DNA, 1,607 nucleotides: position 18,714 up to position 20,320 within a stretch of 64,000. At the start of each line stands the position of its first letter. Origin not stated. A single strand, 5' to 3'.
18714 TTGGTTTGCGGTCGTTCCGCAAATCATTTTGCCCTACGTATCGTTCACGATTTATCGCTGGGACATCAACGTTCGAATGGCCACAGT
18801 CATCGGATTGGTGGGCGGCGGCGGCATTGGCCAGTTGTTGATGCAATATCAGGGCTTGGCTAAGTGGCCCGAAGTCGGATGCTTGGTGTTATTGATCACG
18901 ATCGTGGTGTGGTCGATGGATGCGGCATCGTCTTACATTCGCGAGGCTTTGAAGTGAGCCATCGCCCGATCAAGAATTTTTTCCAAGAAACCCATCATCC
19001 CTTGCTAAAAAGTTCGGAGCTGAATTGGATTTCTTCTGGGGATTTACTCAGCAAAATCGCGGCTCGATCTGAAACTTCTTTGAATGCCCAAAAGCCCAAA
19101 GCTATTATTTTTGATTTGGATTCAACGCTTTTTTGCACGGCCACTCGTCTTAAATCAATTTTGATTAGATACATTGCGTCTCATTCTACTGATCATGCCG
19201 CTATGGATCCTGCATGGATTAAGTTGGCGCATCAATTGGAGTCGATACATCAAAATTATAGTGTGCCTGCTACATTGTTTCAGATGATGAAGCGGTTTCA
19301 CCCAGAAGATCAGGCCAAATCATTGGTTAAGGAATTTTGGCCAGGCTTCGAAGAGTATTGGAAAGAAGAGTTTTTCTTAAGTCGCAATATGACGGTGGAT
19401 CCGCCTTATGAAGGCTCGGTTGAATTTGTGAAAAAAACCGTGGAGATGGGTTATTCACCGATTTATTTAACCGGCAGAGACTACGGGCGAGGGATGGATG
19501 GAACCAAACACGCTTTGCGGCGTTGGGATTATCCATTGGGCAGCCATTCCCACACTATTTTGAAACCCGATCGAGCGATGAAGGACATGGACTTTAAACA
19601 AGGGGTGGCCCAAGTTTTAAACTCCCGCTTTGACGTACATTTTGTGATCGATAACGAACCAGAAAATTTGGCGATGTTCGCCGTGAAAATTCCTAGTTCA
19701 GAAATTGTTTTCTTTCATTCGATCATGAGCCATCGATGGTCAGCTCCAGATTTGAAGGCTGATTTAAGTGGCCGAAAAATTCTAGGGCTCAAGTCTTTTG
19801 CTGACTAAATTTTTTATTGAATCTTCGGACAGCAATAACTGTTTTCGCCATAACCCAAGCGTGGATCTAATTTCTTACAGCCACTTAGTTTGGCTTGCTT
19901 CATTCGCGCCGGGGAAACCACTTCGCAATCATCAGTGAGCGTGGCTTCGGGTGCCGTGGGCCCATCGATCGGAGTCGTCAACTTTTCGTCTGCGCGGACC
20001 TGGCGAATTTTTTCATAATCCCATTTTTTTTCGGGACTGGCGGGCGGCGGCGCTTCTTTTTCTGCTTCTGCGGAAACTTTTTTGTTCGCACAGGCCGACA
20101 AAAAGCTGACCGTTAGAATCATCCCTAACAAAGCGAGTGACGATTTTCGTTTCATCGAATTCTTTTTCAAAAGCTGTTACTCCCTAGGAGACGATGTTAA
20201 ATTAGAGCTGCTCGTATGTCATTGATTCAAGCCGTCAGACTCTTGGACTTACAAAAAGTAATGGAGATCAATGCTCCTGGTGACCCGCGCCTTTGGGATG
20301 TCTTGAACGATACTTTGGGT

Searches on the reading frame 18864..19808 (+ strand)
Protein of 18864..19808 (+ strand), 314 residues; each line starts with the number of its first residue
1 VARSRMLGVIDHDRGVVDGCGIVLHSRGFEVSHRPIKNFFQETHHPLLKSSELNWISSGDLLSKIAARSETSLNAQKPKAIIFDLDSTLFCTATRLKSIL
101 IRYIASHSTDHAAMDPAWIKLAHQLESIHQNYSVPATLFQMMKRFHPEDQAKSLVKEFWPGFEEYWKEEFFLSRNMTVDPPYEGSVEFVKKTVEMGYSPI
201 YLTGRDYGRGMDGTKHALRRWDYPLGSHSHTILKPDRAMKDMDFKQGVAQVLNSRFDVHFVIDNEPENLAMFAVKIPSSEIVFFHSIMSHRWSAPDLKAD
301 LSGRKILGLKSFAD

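Call 3: search_protein_families(library=pfam, proteins=[window:18864-19808:+], max_evalue=1)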
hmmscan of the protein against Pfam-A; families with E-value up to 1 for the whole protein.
window:18864-19808:+ (314 aa): 4 families
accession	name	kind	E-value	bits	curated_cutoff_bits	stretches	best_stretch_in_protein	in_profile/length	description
PF03767.20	Acid_phosphat_B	-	3.9e-08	33.5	27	2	160-258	100-198/230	HAD superfamily, subfamily IIIB (Acid phosphatase)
PF00702.32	Hydrolase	-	0.00033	21.5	26.4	1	79-211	2-129/191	haloacid dehalogenase-like hydrolase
PF25109.1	HAD_PNKP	-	0.0036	17.9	27.6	0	174-265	24-121/143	Polynucleotide kinase PNKP phosphatase domain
PF24694.1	LNS2_PITM1-3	-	0.019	15.4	27.7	1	182-228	23-68/124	PITM 1-3, LNS2 domain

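Call 89: search_protein_families(library=padloc, proteins=[window:18864-19808:+], max_evalue=0.01)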
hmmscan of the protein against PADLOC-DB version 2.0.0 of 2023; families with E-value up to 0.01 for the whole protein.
window:18864-19808:+ (314 aa): 0 families

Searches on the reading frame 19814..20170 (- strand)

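Call 3: search_protein_families(library=pfam, proteins=[window:19814-20170:-], max_evalue=1)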
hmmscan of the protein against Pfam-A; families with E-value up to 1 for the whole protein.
window:19814-20170:- (118 aa): 2 families
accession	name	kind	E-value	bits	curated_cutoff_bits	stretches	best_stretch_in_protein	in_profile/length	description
PF12079.13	DUF3558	-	0.032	14.6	34.1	1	24-99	3-61/173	Protein of unknown function (DUF3558)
PF04277.18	OAD_gamma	-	0.051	14.7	27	1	13-49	17-53/76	Oxaloacetate decarboxylase, gamma chain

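Call 89: search_protein_families(library=padloc, proteins=[window:19814-20170:-], max_evalue=0.01)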
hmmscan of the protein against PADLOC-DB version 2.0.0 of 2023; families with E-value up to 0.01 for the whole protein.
window:19814-20170:- (118 aa): 0 families
